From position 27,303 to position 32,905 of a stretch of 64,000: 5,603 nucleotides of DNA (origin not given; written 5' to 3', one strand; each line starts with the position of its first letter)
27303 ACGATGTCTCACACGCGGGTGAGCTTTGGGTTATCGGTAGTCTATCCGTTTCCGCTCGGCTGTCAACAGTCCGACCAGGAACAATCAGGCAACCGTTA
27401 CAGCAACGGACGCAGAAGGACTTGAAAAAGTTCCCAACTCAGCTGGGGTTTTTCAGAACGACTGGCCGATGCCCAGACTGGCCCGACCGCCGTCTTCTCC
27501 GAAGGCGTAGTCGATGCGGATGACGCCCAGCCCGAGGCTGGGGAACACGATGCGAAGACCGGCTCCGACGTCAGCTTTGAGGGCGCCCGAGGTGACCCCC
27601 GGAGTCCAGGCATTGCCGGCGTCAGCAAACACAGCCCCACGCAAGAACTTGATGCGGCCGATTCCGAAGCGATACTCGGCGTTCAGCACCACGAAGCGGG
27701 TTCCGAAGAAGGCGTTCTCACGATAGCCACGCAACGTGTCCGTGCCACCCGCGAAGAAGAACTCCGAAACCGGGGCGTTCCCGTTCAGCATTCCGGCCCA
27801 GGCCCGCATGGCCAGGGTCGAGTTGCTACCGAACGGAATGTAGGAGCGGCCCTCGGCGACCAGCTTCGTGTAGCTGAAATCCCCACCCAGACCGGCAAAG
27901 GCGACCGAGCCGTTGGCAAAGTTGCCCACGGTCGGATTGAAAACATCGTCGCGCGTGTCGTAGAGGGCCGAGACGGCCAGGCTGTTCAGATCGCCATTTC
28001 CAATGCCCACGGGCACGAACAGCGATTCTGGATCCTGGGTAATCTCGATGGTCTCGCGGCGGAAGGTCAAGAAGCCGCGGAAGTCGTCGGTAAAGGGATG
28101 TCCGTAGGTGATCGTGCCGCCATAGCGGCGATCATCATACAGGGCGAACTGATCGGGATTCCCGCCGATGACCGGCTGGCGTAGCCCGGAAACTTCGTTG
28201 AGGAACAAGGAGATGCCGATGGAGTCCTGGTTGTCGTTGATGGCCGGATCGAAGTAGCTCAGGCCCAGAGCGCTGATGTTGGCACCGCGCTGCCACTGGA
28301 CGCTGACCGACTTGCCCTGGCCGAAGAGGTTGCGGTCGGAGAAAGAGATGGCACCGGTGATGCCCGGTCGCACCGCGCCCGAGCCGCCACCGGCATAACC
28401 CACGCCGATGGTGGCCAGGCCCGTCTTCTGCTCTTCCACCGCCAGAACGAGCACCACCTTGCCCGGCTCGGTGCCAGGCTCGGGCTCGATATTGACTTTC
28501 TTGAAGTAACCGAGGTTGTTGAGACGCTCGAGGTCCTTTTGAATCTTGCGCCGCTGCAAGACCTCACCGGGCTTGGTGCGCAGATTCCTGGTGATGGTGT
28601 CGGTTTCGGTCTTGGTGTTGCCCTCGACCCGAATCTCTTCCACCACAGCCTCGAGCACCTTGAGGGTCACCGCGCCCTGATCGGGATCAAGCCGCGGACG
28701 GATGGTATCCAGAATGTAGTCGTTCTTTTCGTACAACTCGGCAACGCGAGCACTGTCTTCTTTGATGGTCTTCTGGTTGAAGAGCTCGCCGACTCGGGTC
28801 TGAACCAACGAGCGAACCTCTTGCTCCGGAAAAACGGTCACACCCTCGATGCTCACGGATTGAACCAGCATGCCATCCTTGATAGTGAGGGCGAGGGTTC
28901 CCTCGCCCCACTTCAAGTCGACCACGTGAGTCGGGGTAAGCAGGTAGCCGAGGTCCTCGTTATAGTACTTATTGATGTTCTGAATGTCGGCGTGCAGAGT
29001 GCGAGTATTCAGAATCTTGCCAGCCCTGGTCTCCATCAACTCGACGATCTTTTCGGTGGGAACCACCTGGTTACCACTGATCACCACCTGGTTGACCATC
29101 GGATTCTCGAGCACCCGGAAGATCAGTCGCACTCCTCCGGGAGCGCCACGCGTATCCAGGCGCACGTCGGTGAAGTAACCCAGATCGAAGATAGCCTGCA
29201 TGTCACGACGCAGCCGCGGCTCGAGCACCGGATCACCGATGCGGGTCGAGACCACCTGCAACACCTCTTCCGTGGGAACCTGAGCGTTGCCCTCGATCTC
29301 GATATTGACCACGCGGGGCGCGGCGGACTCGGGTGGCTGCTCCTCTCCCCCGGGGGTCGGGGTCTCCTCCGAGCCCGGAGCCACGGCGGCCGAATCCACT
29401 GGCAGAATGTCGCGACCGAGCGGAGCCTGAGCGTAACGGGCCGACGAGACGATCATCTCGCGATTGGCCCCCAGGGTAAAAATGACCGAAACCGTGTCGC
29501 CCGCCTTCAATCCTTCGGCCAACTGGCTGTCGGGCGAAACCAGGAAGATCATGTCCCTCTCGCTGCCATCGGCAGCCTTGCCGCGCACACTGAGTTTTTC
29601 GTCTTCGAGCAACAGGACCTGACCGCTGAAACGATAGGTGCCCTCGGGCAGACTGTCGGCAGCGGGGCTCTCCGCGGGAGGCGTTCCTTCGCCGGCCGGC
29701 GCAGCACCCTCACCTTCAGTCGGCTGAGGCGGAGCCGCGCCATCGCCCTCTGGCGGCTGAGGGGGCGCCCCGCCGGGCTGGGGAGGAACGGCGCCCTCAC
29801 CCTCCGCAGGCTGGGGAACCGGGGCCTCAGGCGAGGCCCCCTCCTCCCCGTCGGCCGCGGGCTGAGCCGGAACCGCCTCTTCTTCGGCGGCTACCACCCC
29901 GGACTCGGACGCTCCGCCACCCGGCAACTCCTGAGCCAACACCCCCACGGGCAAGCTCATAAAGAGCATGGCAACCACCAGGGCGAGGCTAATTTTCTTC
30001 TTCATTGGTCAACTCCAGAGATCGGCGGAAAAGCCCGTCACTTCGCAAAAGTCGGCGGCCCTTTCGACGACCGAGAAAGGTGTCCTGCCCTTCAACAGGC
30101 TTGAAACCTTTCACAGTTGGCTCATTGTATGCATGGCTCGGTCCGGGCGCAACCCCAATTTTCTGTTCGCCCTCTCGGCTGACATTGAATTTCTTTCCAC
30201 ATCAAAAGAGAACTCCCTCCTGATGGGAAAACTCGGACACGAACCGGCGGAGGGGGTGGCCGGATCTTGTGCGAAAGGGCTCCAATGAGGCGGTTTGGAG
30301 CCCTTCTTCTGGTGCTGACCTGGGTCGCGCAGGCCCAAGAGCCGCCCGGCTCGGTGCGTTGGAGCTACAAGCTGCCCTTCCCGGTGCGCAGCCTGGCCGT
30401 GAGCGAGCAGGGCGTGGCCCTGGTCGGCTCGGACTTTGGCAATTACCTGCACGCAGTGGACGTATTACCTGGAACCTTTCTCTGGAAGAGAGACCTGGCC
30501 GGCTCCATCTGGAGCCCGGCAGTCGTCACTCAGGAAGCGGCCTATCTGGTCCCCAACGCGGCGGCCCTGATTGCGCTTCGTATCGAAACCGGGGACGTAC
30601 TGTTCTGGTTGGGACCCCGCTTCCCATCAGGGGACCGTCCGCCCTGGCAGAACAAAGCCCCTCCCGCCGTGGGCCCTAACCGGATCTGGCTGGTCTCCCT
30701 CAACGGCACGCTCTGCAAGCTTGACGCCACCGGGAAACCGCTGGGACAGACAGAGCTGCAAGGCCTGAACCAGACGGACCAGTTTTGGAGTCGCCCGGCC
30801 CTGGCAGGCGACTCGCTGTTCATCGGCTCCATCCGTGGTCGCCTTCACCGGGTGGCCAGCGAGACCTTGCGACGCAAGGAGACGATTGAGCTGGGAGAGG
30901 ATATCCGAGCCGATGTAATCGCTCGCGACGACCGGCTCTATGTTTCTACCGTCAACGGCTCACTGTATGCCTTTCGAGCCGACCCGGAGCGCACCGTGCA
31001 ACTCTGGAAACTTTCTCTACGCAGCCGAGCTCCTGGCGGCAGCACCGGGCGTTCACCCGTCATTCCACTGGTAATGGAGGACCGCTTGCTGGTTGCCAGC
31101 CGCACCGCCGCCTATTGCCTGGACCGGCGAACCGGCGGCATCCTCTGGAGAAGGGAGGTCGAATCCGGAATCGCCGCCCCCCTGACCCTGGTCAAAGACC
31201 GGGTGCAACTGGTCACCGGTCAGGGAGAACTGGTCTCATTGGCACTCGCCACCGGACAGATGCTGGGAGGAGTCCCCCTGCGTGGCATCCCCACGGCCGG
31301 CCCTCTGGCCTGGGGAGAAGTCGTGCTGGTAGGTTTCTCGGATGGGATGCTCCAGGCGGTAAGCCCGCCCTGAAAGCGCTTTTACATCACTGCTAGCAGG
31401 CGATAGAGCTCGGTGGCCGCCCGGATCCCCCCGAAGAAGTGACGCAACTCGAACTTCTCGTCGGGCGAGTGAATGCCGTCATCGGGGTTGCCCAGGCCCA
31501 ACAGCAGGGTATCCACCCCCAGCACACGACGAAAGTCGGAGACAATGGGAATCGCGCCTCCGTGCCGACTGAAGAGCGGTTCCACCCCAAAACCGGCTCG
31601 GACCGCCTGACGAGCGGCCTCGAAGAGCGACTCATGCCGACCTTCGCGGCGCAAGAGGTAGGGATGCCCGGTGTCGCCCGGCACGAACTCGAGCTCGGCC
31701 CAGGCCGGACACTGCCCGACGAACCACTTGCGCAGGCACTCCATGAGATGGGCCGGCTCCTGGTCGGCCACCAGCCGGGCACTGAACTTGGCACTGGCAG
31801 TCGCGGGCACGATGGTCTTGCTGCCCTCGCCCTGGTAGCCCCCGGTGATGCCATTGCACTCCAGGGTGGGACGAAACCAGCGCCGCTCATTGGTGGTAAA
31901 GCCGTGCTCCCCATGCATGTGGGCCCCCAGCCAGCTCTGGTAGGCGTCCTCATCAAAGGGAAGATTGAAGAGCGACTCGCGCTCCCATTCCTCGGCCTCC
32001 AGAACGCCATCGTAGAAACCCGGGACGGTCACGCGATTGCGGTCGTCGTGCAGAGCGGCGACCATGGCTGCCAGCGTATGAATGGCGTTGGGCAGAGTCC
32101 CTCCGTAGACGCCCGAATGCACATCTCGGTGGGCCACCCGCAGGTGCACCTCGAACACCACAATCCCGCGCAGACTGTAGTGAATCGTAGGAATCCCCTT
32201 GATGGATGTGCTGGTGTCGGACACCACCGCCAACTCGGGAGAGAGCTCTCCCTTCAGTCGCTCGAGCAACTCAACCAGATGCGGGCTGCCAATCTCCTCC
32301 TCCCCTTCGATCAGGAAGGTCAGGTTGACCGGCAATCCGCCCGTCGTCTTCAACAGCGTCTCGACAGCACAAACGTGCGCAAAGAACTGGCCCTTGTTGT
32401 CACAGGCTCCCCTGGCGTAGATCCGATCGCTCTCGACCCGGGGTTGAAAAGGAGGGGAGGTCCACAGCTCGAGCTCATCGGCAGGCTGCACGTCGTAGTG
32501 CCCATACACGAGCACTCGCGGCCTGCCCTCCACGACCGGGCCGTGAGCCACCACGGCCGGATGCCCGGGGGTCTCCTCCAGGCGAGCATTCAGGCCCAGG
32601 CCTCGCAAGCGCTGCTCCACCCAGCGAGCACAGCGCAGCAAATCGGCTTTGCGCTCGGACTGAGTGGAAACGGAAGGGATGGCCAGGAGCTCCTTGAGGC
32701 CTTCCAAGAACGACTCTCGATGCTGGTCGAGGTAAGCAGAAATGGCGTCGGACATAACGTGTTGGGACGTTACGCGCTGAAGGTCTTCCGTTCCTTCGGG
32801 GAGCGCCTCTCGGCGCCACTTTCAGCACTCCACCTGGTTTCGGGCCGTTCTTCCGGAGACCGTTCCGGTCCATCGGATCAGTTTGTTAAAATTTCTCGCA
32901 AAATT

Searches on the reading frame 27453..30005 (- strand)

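Call 51: search_protein_families(library=pfam, proteins=[window:27453-30005:-], max_evalue=0.00001)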
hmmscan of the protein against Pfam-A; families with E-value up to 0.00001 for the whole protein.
window:27453-30005:- (850 aa): 5 families
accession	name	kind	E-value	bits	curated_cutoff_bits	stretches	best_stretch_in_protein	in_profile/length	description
PF01103.29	Omp85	-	1.1e-44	153.7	24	1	559-850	1-325/325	Omp85 superfamily domain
PF07244.20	POTRA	-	2.8e-44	150.2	21.3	4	454-525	2-78/79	Surface antigen variable number repeat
PF08479.16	POTRA_2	-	7.5e-12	45.4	24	0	381-452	3-75/76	POTRA domain, ShlB-type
PF25282.1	POTRA1_3_Toc75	-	9.8e-08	32.5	27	0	448-517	22-90/99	Toc75-like, POTRA domain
PF08478.15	POTRA_1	-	7.9e-07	29.7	23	0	234-261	5-32/69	POTRA domain, FtsQ-type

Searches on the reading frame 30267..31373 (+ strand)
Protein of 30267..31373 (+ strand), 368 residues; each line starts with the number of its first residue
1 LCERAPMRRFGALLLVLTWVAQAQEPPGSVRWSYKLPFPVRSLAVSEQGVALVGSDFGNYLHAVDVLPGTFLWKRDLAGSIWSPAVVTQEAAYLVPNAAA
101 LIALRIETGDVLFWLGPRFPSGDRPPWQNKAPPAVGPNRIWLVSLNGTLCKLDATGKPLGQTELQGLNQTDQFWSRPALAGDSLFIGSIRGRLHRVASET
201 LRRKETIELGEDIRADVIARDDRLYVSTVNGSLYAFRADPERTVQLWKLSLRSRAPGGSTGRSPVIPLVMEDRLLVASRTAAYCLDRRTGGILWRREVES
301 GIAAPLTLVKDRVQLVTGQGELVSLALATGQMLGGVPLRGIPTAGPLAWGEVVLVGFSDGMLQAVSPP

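Call 51: search_protein_families(library=pfam, proteins=[window:30267-31373:+], max_evalue=0.00001)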
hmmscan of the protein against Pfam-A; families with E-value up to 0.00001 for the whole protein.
window:30267-31373:+ (368 aa): 2 families
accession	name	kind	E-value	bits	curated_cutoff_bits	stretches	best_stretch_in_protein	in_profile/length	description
PF13360.13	PQQ_2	-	9.7e-25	88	27.6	2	20-239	5-225/233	Outer membrane protein assembly factor BamB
PF13570.13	Beta-prop_ACSF4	-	5.7e-17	62.5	133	1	130-363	94-325/329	Beta-alanine-activating enzyme, beta-propeller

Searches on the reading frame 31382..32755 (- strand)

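Call 51: search_protein_families(library=pfam, proteins=[window:31382-32755:-], max_evalue=0.00001)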
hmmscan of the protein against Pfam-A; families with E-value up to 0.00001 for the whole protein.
window:31382-32755:- (457 aa): 2 families
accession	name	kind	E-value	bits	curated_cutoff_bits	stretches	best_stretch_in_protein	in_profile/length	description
PF01546.33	Peptidase_M20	-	1.2e-30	107.4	24.6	1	82-450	1-203/206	Peptidase family M20/M25/M40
PF07687.19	M20_dimer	-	3.5e-17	62.8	21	1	202-346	8-100/107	Peptidase dimerisation domain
